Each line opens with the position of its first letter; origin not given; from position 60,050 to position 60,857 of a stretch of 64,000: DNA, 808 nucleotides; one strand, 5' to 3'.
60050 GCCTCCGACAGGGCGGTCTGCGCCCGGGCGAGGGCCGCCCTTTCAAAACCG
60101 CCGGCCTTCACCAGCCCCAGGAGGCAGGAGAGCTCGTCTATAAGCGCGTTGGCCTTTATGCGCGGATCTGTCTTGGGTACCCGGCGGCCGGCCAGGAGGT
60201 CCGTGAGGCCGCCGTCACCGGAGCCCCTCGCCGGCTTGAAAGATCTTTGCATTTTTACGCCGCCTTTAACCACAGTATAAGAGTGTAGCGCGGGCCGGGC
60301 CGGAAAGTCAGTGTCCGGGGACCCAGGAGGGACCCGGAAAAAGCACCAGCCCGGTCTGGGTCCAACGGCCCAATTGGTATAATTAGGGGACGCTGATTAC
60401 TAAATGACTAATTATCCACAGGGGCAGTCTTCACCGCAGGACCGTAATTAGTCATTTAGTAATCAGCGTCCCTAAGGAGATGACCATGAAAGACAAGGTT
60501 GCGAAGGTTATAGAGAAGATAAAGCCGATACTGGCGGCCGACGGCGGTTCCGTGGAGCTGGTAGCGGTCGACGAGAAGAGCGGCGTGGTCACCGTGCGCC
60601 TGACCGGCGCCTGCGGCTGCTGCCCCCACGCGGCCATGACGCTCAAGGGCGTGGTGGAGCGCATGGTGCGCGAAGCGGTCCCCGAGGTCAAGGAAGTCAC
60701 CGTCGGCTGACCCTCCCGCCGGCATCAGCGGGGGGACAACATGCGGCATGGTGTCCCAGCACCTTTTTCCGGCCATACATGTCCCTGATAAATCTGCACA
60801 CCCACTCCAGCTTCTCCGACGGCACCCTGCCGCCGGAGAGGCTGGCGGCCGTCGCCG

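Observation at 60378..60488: AT-rich hairpin cassette copy 2 upstream of a NifU-like gene, with a compensatory base-pair change relative to copy 1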

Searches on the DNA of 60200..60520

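Call 73: search_rna_families(source=window, start=60200, end=60520, threshold=evalue, max_evalue=1)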
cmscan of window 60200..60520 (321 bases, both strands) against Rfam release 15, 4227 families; matches with E-value up to 1: 2.
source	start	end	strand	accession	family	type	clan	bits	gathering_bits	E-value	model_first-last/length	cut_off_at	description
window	60386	60473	+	RF03585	mir-3938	Gene; miRNA;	-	36.3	94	4e-06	1-88/88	no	mir-3938 microRNA precursor family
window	60384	60475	-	RF03632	MIR1882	Gene; miRNA;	-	28.2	107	0.00083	1-131/131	no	MIR1882 microRNA precursor family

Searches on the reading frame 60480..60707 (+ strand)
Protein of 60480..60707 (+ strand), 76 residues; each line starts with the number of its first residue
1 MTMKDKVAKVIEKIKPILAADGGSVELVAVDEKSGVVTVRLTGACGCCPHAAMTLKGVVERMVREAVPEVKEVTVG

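Call 8: find_encoding_contigs(protein=window:60480-60707:+, flank=3000, max_places=10)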
Protein window:60480-60707:+ (76 aa): no gene with exactly this product is on record in the collection.

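Call 10: find_encoding_contigs(protein=window:60486-60707:+, flank=3000, max_places=10)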
Protein window:60486-60707:+ (74 aa): 9 contigs read that carry it; 3 places shown.
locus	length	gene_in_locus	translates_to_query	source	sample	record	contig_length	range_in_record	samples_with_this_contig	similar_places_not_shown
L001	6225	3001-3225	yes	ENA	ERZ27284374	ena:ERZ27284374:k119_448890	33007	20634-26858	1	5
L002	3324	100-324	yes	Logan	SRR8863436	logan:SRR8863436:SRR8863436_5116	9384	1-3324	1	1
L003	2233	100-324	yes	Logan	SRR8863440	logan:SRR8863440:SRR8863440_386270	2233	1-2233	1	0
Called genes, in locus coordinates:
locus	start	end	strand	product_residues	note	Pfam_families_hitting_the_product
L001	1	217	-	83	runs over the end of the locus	-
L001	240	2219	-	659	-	PF00128:Alpha-amylase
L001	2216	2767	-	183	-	PF01923:Cob_adeno_trans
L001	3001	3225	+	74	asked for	PF01106:NifU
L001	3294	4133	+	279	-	PF02811:PHP (weak)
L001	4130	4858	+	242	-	PF03009:GDPD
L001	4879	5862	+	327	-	PF02445:NadA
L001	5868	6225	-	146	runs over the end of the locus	PF06347:SH3_4, PF08239:SH3_3, PF06347:SH3_4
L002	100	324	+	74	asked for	PF01106:NifU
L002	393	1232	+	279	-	PF02811:PHP (weak)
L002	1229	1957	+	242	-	PF03009:GDPD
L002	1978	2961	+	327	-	PF02445:NadA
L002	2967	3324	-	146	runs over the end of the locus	PF06347:SH3_4, PF08239:SH3_3, PF06347:SH3_4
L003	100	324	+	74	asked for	PF01106:NifU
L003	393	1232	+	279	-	PF02811:PHP (weak)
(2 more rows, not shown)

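Call 18: search_protein_families(library=pfam, proteins=[window:60486-60707:+])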
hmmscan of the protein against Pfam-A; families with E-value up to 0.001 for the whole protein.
window:60486-60707:+ (74 aa): 1 family
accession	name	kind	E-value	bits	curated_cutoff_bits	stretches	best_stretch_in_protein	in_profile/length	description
PF01106.22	NifU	-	8.9e-25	87.1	27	1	5-71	1-66/67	NifU-like domain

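Call 31: find_homologous_proteins(query=window:60486-60707:+)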
Query window:60486-60707:+ (74 aa): 226 proteins with E <= 0.001 among 226 candidates; the best 120 are listed.
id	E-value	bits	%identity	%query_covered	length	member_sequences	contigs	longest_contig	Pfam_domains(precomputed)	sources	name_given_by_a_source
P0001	2.4e-38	146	100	100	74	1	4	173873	PF01106.23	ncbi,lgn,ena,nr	ncbi:MAG: nitrogen-fixing NifU domain-containing protein [Elusimicrobia bacterium]|nr:MAG: nitrogen-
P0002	2.8e-37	143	97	100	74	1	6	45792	PF01106.23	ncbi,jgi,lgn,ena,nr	ncbi:MAG TPA: hypothetical protein DDW67_10535 [Elusimicrobia bacterium]|jgi:Fe-S cluster biogenesis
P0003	3.1e-37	143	97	100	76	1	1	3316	PF01106.23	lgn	-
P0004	1.4e-36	141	96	100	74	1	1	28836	PF01106.23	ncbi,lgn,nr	ncbi:MAG: NifU family protein [Elusimicrobiales bacterium]|nr:NifU family protein [Elusimicrobiales 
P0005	4.3e-36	139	95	100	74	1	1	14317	PF01106.23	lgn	-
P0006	5.4e-36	139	93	100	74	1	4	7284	PF01106.23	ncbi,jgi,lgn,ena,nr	ncbi:MAG TPA: NifU family protein [Elusimicrobiales bacterium]|nr:NifU family protein [Elusimicrobia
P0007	9.6e-36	138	93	100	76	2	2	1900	PF01106.23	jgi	jgi:Fe-S cluster biogenesis protein NfuA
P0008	1.0e-35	138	93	100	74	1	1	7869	PF01106.23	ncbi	-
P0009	1.2e-35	138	93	100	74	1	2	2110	PF01106.23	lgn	-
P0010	1.9e-35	137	93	100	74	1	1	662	PF01106.23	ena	-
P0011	1.9e-35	137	92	100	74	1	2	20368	PF01106.23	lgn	-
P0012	2.6e-35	137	92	100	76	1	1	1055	PF01106.23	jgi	jgi:Fe-S cluster biogenesis protein NfuA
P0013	3.6e-34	133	88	100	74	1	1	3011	PF01106.23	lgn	-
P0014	9.8e-34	132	85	100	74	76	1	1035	PF01106.23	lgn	-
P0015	1.3e-33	131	84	100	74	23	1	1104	PF01106.23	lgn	-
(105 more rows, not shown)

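Call 32: find_encoding_contigs(protein=P0002, flank=2500, max_places=3)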
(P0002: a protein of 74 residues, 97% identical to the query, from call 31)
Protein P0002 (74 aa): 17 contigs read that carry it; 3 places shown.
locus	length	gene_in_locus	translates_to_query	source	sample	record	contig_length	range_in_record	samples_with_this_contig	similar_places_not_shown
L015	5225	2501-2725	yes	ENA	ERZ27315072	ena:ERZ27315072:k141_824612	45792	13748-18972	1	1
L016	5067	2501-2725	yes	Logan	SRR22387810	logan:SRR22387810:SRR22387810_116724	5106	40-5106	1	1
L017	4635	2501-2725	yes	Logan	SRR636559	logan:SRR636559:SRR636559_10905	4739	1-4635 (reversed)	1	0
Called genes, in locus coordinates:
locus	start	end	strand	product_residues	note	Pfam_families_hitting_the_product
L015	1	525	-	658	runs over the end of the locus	PF00128:Alpha-amylase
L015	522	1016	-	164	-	PF01923:Cob_adeno_trans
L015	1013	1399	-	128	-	-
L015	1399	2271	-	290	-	PF13387:Lnb_N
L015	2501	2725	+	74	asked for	PF01106:NifU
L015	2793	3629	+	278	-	PF02811:PHP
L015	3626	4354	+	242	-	PF03009:GDPD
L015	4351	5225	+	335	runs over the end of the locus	PF02445:NadA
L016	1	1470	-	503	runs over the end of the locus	?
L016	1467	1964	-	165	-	PF01923:Cob_adeno_trans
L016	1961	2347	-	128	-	-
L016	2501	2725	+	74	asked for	PF01106:NifU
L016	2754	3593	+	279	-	PF02811:PHP (weak)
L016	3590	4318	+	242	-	PF03009:GDPD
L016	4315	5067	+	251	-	?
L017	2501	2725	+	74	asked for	PF01106:NifU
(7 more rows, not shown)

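Call 33: find_encoding_contigs(protein=P0004, flank=2500, max_places=3)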
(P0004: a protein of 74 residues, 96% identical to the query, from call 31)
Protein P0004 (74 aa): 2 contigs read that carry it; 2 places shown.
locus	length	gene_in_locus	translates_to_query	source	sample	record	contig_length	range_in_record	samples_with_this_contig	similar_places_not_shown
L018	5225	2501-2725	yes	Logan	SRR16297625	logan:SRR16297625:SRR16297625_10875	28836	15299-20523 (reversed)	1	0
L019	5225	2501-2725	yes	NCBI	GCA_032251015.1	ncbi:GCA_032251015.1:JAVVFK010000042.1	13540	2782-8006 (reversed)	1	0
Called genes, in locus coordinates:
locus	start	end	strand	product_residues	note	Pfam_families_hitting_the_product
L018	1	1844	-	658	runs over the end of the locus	PF00128:Alpha-amylase, PF14701:hDGE_amylase (weak)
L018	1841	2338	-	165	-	PF01923:Cob_adeno_trans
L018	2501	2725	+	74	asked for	PF01106:NifU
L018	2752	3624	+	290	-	PF02811:PHP (weak)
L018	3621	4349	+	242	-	PF03009:GDPD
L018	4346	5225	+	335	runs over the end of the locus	PF02445:NadA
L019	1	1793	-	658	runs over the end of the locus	PF00128:Alpha-amylase, PF14701:hDGE_amylase (weak)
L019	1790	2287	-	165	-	PF01923:Cob_adeno_trans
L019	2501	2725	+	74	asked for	PF01106:NifU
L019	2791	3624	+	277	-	PF02811:PHP (weak)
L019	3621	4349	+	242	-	PF03009:GDPD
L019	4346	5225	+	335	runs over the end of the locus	PF02445:NadA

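Call 34: find_encoding_contigs(protein=P0005, flank=2500, max_places=3)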
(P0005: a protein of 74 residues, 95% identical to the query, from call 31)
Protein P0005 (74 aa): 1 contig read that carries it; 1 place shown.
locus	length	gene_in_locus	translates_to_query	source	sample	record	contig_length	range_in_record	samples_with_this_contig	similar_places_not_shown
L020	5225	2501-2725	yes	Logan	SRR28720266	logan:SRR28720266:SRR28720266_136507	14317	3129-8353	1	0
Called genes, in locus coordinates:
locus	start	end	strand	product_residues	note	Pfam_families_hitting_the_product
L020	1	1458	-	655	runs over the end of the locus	PF00128:Alpha-amylase, PF14701:hDGE_amylase (weak)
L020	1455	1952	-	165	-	PF01923:Cob_adeno_trans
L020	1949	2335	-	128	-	-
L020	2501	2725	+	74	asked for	PF01106:NifU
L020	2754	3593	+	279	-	PF02811:PHP (weak)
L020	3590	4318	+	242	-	PF03009:GDPD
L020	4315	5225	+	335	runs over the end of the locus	PF02445:NadA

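Call 35: find_encoding_contigs(protein=P0011, flank=2500, max_places=3)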
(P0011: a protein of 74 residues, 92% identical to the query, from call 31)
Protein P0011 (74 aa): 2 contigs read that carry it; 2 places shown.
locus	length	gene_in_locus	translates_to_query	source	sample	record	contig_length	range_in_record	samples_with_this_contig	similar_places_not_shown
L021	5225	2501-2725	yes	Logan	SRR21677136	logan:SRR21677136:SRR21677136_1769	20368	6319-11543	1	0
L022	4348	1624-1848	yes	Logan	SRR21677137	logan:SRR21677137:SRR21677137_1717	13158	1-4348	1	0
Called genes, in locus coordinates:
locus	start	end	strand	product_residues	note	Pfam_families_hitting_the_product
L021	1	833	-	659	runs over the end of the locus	PF00128:Alpha-amylase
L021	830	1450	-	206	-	PF01923:Cob_adeno_trans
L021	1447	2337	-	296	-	PF13387:Lnb_N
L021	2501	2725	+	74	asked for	PF01106:NifU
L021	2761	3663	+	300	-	PF02811:PHP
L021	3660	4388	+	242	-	PF03009:GDPD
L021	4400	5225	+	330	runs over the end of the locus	PF02445:NadA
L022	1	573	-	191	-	?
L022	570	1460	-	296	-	PF13387:Lnb_N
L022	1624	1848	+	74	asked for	PF01106:NifU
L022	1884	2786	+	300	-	PF02811:PHP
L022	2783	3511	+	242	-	PF03009:GDPD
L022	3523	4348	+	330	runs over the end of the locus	PF02445:NadA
